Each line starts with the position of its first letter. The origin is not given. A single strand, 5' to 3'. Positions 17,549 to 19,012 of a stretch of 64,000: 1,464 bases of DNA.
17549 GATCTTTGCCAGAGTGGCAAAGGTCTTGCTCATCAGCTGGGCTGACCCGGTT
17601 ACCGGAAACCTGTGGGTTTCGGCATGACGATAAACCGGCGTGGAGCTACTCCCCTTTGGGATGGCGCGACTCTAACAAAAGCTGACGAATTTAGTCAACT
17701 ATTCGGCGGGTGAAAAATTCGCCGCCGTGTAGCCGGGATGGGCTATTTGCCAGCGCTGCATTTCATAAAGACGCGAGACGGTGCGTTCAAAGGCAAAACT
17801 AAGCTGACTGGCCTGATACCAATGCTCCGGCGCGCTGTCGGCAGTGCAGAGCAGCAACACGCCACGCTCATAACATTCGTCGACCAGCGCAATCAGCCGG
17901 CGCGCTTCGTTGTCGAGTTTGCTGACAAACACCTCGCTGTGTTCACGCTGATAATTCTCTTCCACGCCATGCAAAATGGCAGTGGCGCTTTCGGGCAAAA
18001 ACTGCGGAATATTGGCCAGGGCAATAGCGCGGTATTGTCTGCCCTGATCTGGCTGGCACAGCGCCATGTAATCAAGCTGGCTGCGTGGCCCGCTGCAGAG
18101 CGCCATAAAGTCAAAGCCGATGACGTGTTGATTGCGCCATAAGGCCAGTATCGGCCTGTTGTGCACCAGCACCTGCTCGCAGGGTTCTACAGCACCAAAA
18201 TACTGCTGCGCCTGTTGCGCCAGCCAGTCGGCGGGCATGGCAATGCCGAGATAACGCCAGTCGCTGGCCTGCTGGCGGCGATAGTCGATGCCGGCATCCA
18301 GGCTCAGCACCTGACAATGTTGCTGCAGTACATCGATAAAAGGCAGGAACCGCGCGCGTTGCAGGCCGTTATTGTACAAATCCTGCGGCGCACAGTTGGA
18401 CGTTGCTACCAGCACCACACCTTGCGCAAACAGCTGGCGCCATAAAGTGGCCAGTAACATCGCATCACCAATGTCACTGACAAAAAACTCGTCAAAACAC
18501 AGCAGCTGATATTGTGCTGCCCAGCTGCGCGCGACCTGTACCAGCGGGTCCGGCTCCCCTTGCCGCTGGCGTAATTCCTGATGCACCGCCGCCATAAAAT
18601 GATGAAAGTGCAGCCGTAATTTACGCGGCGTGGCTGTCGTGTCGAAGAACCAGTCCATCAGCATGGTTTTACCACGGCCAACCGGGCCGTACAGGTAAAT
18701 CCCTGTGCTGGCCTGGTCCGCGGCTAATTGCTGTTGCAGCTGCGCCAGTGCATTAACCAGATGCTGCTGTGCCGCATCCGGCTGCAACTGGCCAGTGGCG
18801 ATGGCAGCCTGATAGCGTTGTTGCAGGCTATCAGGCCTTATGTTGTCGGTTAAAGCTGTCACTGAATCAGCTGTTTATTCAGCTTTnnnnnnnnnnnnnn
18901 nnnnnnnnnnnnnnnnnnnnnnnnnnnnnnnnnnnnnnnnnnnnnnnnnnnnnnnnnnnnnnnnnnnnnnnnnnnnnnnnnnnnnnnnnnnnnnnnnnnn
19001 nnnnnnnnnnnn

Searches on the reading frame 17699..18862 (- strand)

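Call 3: search_protein_families(library=pfam, proteins=[window:17699-18862:-])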
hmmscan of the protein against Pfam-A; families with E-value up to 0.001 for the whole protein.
window:17699-18862:- (387 aa): 1 family
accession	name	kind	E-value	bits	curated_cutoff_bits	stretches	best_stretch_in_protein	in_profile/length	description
PF03969.22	AFG1_ATPase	-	3.5e-92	309.6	27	2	13-289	3-297/361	AFG1-like ATPase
